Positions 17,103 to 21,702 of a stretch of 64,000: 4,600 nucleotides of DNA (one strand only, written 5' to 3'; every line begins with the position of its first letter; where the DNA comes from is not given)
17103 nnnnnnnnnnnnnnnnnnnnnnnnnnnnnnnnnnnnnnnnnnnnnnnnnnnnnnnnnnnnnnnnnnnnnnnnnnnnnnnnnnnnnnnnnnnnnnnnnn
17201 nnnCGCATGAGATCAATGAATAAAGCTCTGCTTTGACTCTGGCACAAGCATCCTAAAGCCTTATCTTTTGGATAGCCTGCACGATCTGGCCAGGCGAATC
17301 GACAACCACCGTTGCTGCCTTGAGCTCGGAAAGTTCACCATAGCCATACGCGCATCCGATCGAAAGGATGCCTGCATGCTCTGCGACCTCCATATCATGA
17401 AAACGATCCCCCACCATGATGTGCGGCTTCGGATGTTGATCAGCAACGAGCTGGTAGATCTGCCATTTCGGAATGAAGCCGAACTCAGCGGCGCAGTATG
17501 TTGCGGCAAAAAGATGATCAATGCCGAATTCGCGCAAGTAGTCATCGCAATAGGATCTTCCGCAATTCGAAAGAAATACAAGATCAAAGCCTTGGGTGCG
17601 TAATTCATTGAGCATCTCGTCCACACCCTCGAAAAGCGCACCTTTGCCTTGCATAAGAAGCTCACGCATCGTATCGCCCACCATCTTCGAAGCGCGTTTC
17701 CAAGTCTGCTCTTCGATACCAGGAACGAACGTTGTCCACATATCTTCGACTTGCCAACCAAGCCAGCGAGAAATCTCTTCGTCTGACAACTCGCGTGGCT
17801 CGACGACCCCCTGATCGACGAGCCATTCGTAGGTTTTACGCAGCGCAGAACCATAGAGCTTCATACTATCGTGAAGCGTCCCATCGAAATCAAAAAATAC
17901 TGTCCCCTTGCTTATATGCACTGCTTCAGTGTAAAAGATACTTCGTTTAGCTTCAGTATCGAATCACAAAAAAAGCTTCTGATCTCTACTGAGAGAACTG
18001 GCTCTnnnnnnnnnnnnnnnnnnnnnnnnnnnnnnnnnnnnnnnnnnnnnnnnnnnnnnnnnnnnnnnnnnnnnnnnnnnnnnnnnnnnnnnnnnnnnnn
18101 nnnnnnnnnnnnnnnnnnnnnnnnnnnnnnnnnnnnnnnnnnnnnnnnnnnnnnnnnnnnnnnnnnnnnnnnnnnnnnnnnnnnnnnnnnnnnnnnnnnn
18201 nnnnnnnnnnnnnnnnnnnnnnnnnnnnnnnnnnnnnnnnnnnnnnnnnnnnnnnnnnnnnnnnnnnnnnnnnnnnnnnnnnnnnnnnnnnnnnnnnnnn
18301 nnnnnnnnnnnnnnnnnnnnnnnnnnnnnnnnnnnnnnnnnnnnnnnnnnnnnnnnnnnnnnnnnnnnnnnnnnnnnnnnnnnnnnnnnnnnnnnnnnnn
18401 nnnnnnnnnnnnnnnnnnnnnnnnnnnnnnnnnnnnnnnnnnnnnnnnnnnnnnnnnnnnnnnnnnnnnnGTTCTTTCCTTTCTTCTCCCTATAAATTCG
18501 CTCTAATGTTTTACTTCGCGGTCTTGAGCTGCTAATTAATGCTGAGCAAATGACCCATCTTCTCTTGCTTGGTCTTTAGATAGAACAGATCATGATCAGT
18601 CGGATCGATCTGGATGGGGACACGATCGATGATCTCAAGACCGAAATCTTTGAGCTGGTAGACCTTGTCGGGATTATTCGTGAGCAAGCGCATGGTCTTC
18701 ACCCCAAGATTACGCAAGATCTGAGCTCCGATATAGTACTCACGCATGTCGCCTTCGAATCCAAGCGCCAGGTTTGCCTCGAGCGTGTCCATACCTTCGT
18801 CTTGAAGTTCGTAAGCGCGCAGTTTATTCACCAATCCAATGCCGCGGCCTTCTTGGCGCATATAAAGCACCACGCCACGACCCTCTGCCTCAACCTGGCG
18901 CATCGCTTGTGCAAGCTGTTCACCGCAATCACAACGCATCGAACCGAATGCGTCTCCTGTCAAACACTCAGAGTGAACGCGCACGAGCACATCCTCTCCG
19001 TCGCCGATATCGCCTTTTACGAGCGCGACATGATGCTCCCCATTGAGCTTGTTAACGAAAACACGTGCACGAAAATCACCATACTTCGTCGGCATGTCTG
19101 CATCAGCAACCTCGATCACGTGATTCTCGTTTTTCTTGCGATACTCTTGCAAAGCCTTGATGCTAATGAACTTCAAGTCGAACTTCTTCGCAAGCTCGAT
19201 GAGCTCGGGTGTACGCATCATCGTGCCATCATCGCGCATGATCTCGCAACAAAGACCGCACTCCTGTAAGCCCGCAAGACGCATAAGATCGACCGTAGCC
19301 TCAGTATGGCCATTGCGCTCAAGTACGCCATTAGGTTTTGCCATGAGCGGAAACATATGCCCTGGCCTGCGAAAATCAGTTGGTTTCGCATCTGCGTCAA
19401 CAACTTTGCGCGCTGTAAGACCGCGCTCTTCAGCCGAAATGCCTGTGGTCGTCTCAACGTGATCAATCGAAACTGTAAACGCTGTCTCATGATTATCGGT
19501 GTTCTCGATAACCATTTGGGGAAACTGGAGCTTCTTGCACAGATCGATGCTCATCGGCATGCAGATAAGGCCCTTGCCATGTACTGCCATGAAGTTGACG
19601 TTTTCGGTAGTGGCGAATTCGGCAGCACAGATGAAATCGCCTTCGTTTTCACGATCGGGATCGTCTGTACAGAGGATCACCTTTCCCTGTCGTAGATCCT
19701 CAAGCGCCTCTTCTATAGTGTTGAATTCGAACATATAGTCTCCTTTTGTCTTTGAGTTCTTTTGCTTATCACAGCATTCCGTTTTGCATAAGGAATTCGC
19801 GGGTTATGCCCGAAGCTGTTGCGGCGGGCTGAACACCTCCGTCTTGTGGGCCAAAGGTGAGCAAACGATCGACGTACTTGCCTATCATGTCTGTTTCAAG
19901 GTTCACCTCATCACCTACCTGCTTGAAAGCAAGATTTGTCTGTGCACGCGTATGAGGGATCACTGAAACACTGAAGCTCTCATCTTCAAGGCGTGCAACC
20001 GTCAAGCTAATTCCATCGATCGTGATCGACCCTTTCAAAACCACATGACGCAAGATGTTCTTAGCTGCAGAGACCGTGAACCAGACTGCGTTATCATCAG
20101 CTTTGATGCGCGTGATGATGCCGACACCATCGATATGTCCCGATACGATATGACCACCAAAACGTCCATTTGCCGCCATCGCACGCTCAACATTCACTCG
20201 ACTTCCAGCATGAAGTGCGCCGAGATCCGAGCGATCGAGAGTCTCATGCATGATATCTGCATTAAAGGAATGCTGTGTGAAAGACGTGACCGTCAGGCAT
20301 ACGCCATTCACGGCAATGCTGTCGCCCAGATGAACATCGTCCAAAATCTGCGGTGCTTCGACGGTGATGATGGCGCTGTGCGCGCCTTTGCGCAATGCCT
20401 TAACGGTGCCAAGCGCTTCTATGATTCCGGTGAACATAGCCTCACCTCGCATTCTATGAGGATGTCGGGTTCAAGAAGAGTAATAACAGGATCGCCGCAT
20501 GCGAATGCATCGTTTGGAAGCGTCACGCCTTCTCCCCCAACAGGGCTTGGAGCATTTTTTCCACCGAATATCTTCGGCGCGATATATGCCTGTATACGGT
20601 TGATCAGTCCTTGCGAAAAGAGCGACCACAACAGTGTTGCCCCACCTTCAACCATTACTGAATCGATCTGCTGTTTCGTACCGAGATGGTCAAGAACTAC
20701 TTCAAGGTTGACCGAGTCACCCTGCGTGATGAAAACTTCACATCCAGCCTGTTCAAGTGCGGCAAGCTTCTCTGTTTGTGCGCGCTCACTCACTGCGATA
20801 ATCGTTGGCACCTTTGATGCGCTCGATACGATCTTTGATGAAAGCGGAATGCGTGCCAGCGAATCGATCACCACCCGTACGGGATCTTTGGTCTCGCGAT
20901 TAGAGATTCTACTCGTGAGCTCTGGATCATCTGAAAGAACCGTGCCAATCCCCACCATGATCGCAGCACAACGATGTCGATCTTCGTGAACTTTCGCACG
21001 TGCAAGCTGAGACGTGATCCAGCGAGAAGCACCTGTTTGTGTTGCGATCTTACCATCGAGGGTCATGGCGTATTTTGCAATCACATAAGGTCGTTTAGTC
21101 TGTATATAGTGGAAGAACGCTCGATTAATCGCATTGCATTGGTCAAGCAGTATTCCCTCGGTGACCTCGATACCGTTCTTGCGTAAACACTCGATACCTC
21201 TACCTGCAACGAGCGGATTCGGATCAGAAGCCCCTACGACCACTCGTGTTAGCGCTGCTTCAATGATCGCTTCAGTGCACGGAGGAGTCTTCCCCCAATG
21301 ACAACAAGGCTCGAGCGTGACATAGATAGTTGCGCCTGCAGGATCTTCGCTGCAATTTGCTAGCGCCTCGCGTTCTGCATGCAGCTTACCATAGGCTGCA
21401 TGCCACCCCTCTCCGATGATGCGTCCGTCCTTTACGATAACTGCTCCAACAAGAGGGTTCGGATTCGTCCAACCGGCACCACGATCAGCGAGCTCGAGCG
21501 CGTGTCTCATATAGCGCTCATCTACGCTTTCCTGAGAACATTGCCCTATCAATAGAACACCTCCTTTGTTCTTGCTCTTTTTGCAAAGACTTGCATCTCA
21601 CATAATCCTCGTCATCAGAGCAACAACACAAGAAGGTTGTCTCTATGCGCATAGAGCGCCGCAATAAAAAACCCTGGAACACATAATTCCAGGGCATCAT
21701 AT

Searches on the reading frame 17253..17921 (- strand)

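Call 84: search_protein_families(library=pfam, proteins=[window:17253-17921:-], max_evalue=0.00001)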
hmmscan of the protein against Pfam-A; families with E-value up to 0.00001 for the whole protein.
window:17253-17921:- (222 aa): 4 families
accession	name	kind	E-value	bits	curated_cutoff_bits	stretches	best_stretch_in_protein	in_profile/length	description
PF13419.12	HAD_2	-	4.8e-21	76.1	23.8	1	8-189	1-177/178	Haloacid dehalogenase-like hydrolase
PF00702.32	Hydrolase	-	1.6e-16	61.7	26.4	1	7-184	3-191/191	haloacid dehalogenase-like hydrolase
PF12710.13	HAD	-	5.3e-07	30.7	27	1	8-140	1-130/189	haloacid dehalogenase-like hydrolase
PF13344.12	Hydrolase_6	-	7.2e-06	26.4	27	0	94-131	13-50/101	Haloacid dehalogenase-like hydrolase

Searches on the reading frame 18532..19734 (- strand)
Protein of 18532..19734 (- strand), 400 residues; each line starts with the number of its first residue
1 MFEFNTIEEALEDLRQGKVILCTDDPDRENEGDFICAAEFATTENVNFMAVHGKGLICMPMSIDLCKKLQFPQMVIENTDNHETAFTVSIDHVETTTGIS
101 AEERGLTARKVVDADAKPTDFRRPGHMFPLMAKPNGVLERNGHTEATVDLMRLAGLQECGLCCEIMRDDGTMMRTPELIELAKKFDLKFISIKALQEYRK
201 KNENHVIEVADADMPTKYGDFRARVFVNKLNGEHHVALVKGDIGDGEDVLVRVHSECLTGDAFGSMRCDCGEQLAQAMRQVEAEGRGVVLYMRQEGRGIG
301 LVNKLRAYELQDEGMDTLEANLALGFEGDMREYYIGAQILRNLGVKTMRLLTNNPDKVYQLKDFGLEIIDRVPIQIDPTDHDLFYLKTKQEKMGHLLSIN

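Call 84: search_protein_families(library=pfam, proteins=[window:18532-19734:-], max_evalue=0.00001)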
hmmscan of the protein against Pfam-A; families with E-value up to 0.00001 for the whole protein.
window:18532-19734:- (400 aa): 2 families
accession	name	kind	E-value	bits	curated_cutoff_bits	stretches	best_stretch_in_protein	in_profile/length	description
PF00926.24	DHBP_synthase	-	1.2e-85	286.3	26.4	1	8-198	1-191/191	3,4-dihydroxy-2-butanone 4-phosphate synthase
PF00925.25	GTP_cyclohydro2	-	4.6e-75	251.2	23.3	1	210-373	4-165/165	GTP cyclohydrolase II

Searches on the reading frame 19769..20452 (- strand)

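Call 84: search_protein_families(library=pfam, proteins=[window:19769-20452:-], max_evalue=0.00001)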
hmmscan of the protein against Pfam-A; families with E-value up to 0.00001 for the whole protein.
window:19769-20452:- (227 aa): 1 family
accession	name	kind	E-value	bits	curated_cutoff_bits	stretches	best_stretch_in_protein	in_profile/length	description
PF00677.23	Lum_binding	-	2.9e-51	171.9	27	2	104-188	1-86/86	Lumazine binding domain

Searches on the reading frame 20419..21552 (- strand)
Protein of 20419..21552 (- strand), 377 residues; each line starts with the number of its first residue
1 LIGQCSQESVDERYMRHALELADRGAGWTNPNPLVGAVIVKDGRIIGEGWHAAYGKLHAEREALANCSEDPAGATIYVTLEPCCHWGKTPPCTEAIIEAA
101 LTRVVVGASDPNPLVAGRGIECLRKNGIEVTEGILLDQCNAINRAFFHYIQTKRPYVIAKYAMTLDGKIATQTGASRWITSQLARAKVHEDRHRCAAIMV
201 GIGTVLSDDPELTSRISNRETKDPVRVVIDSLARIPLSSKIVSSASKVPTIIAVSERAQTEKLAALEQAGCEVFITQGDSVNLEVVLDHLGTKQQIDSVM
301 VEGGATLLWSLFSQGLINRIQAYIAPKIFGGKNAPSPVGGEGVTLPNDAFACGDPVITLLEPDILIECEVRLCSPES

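Call 84: search_protein_families(library=pfam, proteins=[window:20419-21552:-], max_evalue=0.00001)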
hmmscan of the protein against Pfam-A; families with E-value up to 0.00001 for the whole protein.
window:20419-21552:- (377 aa): 3 families
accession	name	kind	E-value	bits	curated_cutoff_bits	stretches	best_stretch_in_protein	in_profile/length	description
PF01872.23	RibD_C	-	1e-55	189.1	24.1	1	155-344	1-179/197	RibD C-terminal domain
PF00383.29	dCMP_cyt_deam_1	-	3.1e-20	72.4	25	1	10-107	3-101/102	Cytidine and deoxycytidylate deaminase zinc-binding region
PF14437.12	MafB19-deam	-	4.5e-12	46.5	27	1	11-148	3-139/142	MafB19-like deaminase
